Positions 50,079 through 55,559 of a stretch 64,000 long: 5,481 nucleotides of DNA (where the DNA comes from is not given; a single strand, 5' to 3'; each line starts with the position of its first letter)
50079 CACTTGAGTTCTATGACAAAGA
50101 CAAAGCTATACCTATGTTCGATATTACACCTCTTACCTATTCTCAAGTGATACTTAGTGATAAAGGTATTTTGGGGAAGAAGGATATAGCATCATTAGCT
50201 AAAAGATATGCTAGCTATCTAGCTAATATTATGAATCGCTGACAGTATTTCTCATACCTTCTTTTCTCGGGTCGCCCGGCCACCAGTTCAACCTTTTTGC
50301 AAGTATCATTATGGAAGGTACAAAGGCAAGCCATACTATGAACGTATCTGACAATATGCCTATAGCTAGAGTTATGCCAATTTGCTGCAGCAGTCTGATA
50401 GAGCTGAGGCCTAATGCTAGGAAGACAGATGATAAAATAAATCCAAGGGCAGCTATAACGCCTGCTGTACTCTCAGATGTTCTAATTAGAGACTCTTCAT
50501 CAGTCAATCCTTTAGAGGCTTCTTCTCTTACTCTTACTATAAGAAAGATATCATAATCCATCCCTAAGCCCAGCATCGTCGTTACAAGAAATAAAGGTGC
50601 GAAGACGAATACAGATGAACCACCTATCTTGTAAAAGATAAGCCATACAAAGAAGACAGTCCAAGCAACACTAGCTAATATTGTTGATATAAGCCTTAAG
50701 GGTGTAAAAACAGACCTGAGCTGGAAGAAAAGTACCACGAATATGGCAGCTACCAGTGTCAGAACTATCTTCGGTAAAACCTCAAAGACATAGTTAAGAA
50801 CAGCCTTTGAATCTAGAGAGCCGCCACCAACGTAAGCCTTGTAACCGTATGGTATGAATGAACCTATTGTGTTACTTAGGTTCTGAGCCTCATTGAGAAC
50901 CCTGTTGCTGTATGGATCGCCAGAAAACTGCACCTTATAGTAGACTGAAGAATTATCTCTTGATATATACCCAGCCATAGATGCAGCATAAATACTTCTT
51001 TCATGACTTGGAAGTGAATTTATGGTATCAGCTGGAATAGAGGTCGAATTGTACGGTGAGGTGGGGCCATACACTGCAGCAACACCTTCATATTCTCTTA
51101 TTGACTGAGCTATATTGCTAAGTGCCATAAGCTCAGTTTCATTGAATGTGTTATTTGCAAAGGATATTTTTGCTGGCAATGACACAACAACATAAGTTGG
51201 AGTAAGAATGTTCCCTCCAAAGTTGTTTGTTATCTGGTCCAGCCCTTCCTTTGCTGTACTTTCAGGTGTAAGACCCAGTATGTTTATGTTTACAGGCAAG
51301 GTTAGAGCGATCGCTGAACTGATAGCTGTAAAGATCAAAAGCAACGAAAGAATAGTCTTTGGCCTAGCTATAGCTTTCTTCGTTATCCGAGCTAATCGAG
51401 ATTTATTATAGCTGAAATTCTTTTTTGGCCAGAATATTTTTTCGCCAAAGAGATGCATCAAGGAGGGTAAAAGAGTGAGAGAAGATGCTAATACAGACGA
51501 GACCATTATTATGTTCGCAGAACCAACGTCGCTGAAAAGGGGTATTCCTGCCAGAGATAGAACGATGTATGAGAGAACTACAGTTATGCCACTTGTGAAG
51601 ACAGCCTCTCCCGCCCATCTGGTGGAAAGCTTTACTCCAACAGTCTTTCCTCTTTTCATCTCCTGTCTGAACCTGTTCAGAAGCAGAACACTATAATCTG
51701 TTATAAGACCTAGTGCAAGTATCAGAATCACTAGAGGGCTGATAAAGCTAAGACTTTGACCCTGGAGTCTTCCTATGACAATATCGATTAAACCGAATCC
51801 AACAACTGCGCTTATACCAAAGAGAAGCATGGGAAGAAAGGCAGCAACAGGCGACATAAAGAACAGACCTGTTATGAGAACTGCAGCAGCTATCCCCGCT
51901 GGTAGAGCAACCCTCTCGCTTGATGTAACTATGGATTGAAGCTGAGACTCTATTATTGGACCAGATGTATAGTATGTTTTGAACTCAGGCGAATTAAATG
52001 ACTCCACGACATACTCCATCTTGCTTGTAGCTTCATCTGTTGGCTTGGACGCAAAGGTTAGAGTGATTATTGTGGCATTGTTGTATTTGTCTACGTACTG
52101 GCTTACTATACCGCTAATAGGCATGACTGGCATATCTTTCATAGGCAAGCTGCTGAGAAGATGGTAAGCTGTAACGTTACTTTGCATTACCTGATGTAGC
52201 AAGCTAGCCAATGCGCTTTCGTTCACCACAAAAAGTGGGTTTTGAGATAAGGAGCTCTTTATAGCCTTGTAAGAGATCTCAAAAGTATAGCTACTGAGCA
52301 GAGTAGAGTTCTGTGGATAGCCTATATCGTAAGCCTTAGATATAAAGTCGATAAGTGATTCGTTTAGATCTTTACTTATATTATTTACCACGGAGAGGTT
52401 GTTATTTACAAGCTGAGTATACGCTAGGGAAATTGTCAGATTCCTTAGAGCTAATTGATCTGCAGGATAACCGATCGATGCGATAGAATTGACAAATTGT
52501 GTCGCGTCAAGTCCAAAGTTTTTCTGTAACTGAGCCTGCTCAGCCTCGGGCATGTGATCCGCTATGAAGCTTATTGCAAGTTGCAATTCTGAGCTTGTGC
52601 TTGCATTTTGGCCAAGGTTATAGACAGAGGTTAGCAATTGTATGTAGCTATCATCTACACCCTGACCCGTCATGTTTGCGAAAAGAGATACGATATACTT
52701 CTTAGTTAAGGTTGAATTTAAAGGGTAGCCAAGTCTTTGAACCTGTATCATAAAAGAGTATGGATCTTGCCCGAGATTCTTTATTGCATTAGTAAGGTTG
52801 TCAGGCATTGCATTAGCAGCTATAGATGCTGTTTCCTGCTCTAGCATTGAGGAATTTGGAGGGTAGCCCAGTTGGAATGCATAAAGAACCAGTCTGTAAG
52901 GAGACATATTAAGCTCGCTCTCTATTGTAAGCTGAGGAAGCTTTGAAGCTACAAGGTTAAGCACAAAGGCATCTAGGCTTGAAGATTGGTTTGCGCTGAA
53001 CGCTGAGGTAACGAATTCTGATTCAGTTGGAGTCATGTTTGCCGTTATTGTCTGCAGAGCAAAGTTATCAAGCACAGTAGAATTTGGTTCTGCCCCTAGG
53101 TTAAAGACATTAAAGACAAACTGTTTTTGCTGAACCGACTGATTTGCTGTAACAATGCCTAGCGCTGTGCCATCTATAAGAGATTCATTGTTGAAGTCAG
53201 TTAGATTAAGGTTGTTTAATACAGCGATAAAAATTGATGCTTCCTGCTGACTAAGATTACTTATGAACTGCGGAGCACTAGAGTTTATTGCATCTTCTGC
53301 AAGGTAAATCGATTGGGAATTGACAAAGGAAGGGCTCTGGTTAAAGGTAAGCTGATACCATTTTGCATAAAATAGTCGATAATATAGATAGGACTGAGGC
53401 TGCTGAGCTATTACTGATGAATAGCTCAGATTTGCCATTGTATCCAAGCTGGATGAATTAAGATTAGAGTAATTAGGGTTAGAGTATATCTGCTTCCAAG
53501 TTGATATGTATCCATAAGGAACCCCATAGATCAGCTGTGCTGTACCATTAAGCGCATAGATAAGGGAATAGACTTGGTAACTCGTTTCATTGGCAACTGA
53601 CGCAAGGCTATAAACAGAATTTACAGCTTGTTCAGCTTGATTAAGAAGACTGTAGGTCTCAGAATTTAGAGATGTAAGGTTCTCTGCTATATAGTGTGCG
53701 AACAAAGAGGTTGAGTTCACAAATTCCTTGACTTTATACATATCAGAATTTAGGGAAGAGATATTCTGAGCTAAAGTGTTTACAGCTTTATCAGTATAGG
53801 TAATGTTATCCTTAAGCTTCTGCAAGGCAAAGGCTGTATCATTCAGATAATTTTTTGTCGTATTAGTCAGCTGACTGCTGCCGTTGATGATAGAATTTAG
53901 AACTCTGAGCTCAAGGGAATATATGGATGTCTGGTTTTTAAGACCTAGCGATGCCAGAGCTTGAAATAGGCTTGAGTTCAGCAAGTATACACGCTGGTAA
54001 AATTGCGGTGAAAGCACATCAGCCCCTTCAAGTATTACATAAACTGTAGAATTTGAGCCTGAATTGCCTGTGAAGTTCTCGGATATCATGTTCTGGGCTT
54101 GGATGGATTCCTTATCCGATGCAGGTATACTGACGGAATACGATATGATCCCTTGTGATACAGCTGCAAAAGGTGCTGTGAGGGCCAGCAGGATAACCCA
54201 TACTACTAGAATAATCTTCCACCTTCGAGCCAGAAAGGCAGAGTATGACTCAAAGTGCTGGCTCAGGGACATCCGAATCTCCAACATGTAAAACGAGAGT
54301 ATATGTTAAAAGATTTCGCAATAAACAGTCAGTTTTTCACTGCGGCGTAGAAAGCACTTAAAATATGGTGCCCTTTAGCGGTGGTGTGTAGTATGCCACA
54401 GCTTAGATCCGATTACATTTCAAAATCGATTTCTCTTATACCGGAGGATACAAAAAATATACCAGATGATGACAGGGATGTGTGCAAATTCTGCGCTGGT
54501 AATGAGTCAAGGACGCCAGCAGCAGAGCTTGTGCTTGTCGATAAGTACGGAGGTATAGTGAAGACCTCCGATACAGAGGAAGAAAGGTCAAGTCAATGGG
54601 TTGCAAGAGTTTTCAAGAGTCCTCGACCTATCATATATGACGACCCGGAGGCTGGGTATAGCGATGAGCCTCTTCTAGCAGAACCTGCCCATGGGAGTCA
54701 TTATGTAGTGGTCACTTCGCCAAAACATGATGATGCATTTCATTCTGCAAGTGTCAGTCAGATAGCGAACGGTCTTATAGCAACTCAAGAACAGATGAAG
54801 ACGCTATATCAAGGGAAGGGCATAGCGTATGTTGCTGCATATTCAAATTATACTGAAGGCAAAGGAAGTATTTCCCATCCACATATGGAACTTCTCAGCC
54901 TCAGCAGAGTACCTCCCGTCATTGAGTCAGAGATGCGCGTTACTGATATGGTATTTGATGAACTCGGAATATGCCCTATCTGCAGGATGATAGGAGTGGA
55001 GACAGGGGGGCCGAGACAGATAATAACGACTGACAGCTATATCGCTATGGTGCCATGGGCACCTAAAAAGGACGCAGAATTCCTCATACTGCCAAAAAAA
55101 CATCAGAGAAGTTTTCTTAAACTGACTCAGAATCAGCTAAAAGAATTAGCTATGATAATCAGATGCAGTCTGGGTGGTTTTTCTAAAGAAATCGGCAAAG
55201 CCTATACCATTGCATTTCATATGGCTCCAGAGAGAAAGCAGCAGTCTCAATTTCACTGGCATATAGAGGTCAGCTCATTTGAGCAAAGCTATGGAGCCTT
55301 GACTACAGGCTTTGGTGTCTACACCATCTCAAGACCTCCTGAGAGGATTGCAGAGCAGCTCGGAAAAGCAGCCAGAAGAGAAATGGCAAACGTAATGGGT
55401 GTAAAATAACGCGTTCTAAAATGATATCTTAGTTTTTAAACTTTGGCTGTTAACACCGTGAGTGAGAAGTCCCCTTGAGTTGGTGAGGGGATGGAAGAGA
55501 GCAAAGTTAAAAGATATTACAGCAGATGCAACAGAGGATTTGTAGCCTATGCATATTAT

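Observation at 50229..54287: MMPL/RND-type protein with a ~750-aa ectodomain built partly of LGYPxNS[ST] repeats and about 39 N-glycosylation sequons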

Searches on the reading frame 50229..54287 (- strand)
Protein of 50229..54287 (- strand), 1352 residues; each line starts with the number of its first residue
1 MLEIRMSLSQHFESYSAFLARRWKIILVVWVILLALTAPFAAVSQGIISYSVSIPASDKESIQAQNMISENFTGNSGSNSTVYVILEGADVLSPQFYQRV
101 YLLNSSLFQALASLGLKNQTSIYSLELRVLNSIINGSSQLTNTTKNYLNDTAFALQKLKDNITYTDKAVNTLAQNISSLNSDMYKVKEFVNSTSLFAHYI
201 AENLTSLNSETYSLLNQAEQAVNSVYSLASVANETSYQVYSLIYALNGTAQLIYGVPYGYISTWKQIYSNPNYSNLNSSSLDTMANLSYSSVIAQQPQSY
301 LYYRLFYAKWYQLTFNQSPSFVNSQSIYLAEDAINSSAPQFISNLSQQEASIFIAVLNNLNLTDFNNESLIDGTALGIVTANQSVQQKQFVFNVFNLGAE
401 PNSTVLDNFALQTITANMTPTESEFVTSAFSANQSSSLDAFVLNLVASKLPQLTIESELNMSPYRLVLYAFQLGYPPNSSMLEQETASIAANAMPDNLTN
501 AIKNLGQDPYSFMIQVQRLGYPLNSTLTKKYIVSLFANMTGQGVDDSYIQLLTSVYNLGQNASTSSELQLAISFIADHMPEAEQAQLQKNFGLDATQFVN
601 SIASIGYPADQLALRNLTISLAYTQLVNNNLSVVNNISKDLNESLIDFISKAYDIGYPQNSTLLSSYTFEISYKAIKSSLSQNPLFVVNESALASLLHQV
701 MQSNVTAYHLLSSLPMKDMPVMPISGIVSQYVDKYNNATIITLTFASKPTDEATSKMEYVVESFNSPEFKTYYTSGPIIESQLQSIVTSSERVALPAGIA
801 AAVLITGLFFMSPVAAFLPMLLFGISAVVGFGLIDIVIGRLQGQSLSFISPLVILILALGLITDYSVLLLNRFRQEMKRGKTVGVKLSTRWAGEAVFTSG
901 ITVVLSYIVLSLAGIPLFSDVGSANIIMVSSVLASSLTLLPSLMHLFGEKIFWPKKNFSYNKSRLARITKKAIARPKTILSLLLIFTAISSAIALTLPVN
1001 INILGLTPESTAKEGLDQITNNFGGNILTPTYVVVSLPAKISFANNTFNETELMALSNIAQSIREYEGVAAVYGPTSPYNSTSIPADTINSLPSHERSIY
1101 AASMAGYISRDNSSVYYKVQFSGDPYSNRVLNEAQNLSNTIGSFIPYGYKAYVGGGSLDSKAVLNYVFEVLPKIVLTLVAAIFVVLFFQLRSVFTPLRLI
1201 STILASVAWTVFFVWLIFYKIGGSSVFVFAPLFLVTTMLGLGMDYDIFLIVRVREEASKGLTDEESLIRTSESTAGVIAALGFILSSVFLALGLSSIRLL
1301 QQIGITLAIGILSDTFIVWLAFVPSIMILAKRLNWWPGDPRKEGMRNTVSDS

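Call 3: search_protein_families(library=pfam, proteins=[window:50229-54287:-], max_evalue=1)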
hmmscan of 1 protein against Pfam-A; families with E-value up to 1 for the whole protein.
window:50229-54287:- (1352 aa): 3 families
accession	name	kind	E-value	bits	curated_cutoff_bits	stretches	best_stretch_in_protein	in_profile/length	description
PF03176.21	MMPL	-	3.9e-73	246.7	20.5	2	1099-1343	67-313/333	MMPL family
PF20663.3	COG4_N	-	0.2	12.1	27.3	1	168-233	3-67/107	Conserved oligomeric Golgi complex subunit 4, N-terminal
PF20117.4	DUF6507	-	0.27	12.2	25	1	146-223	13-89/120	Family of unknown function (DUF6507)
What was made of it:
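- On MMPL family (Pfam PF03176; RND superfamily): 246.7 bits against a cut-off of 20.5, two stretches (call 3)
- Checked: Pfam MMPL PF03176 scores 246.7 bits, E 3.9e-73, in two stretches (call 3).
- PF03176 scores 246.7 bits in two halves (call 3).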

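Call 4: search_protein_families(library=ncbifam, proteins=[window:50229-54287:-], max_evalue=1)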
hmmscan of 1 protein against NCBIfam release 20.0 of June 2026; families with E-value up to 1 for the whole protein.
window:50229-54287:- (1352 aa): 5 families
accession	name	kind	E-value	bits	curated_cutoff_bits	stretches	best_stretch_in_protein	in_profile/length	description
TIGR00833.1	actII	subfamily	5.4e-62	210.3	874.7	2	1102-1337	673-910/910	MMPL family RND transporter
TIGR00921.1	2A067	subfamily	1e-33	116.4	351.9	3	976-1332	4-348/733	hydrophobe/amphiphile efflux-3 (HAE3) family transporter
NF052608.1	TrhMmycExpMmpL3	equivalog_domain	9.7e-19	67.1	1400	2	1145-1337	538-738/992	trehalose monomycolate exporter MmpL3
NF045600.2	BstA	equivalog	0.0015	16.5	1400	2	813-1009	312-503/903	sterol transporter cytoplasmic membrane protein BstA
TIGR02168.1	SMC_prok_B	equivalog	0.061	11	567.35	1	132-242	805-915/1181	chromosome segregation protein SMC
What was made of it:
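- On NCBIfam TIGR00833 (actII MMPL subfamily) / TIGR00921 (HAE3): 210.3 against 874.7, and 116.4 against 351.9 (call 4)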

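Call 6: find_homologous_proteins(query=window:50229-54287:-, max_evalue=0.00001)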
Query window:50229-54287:- (1352 aa): 9 proteins with E <= 0.00001 among 8000 candidates.
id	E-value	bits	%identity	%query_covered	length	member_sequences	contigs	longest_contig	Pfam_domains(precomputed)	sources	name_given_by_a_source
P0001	0.0e+0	2868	100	100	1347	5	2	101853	PF03176.22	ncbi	ncbi:MAG: MMPL family transporter [Nitrososphaerota archaeon]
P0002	1.3e-129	452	33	55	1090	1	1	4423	PF03176.22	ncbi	-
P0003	4.9e-39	152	26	45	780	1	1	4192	PF03176.22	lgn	-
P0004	9.6e-37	145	30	37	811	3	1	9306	PF03176.22,PF00873.26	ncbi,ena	-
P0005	8.5e-32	128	30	20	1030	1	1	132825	PF03176.22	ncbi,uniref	ncbi:MMPL family transporter [Ureibacillus sp. GCM10028918]|uniref:MMPL family transporter n=1 Tax=U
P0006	4.0e-29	119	25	37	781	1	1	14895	PF03176.22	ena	-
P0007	1.1e-21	95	28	16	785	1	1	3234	PF03176.22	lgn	-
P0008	2.4e-18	84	24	36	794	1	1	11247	PF03176.22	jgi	jgi:putative drug exporter of the RND superfamily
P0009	8.1e-9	52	32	8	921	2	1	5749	PF03176.22,PF12349.15,PF02355.23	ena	-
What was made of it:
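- Checked: It is 100% identical to an NCBI 'MAG: MMPL family transporter [Nitrososphaerota archaeon]' of 1347 aa, whose start lies 5 codons downstream (call 6).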

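Call 7: search_solved_structures(query=window:50229-54287:-, max_evalue=0.01, show_alignments=1)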
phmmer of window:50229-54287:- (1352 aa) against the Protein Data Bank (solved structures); distinct sequences matched with E-value up to 0.01: 20.
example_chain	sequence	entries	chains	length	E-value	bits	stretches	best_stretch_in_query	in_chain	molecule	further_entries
9b43_A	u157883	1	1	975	7.3e-32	113.5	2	1096-1342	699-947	MmpL4 protein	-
9u4t_A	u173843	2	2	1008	8.5e-32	113.2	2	1096-1342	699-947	MmpL4 protein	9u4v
9gi0_B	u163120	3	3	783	3.9e-31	111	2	1047-1345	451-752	Siderophore exporter MmpL4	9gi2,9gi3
9dp6_A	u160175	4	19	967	7.9e-31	110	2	1096-1342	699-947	MmpL5 protein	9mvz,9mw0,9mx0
9b46_A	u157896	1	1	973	8.8e-31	109.9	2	1096-1342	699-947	MmpL5 protein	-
9rfu_D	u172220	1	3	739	4.2e-30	107.6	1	752-1341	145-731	Siderophore exporter MmpL5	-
9rgb_D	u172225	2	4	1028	1.1e-29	106.3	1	752-1341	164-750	Siderophore exporter MmpL5,Green fluorescent protein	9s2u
8zkp_A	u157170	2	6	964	3e-28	101.5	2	1103-1341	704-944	Siderophore exporter MmpL5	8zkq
9u51_A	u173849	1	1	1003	3.4e-28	101.3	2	1103-1341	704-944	Siderophore exporter MmpL5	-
9syt_A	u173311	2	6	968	3.3e-25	91.4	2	1103-1345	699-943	Siderophore exporter MmpL4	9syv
9syj_A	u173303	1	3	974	3.4e-25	91.4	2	1103-1345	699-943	Siderophore exporter MmpL4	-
6n40_A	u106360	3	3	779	2.4e-20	75.3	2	1144-1337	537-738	Membrane protein, MmpL family protein | Trehalose monomycolate exporter MmpL3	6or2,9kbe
8qkk_A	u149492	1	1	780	2.4e-20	75.3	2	1144-1337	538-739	Trehalose monomycolate exporter MmpL3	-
7k7m_A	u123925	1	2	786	2.5e-20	75.3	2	1144-1337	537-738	Drug exporters of the RND superfamily-like protein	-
7c2m_A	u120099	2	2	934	4.5e-20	74.4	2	1144-1337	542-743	Chimera of drug exporters of the RND superfamily-like protein and Endolysin | Drug exporters of the RND superfamily-like protein,Endolysin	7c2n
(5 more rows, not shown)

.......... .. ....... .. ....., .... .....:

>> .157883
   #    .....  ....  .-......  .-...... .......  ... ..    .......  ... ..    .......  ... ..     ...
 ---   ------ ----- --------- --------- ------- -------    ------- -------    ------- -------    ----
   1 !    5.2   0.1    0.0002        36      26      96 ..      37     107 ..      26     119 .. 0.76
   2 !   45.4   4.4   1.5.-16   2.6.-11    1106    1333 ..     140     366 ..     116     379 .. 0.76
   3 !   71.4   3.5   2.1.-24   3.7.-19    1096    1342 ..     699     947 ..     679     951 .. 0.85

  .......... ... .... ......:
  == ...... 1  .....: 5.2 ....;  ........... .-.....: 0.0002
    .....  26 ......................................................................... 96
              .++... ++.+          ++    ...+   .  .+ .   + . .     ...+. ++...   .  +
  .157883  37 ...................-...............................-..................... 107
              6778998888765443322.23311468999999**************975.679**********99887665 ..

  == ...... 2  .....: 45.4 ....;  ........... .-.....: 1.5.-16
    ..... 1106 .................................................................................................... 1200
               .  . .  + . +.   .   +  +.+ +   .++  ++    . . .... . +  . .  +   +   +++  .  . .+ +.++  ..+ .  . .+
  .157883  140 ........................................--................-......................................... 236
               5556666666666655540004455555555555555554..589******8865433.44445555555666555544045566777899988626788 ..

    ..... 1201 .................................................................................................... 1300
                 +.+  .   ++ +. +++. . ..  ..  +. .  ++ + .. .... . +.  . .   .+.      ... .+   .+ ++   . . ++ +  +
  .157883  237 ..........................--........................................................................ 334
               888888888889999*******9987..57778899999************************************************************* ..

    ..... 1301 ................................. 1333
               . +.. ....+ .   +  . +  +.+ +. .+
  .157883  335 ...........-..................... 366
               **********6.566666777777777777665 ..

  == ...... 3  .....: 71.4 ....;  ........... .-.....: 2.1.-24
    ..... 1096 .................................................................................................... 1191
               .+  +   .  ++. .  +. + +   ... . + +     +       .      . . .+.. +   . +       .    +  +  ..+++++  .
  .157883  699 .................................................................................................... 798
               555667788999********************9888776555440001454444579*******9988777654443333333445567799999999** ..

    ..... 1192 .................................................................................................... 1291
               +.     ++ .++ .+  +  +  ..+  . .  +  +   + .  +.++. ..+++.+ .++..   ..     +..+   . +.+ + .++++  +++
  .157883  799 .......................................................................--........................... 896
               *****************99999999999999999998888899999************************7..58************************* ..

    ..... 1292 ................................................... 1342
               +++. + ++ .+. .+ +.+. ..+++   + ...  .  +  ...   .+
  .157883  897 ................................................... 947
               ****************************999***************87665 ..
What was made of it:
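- On MMPL family (Pfam PF03176; RND superfamily): D864-Y865 and D1244-Y1245 align to the MmpL4 TM4/TM10 motifs (call 7).
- The best PDB sequence matches are MmpL4/MmpL5 at E ~1e-31, with TM4 and TM10 Asp-Tyr aligned (call 7).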

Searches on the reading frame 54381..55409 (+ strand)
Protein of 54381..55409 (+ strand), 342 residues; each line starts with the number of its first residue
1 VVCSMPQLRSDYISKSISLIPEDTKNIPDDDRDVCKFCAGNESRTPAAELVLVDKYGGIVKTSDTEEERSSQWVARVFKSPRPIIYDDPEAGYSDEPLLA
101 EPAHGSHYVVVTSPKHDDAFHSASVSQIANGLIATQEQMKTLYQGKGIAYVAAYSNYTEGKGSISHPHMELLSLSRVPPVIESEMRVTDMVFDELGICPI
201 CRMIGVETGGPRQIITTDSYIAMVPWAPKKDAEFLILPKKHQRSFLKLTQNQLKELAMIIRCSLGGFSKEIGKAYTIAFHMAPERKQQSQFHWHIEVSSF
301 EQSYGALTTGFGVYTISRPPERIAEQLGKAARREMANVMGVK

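Call 26: search_protein_families(library=pfam, proteins=[window:54381-55409:+], max_evalue=0.001)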
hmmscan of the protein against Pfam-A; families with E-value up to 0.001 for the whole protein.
window:54381-55409:+ (342 aa): 2 families
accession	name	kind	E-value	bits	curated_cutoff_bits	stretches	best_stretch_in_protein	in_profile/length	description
PF02744.22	GalP_UDP_tr_C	-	2.7e-05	24.4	29.2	1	214-299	32-121/165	Galactose-1-phosphate uridyl transferase, C-terminal domain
PF01087.27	GalP_UDP_transf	-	0.00056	20.8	22.1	0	96-178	101-184/184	Galactose-1-phosphate uridyl transferase, N-terminal domain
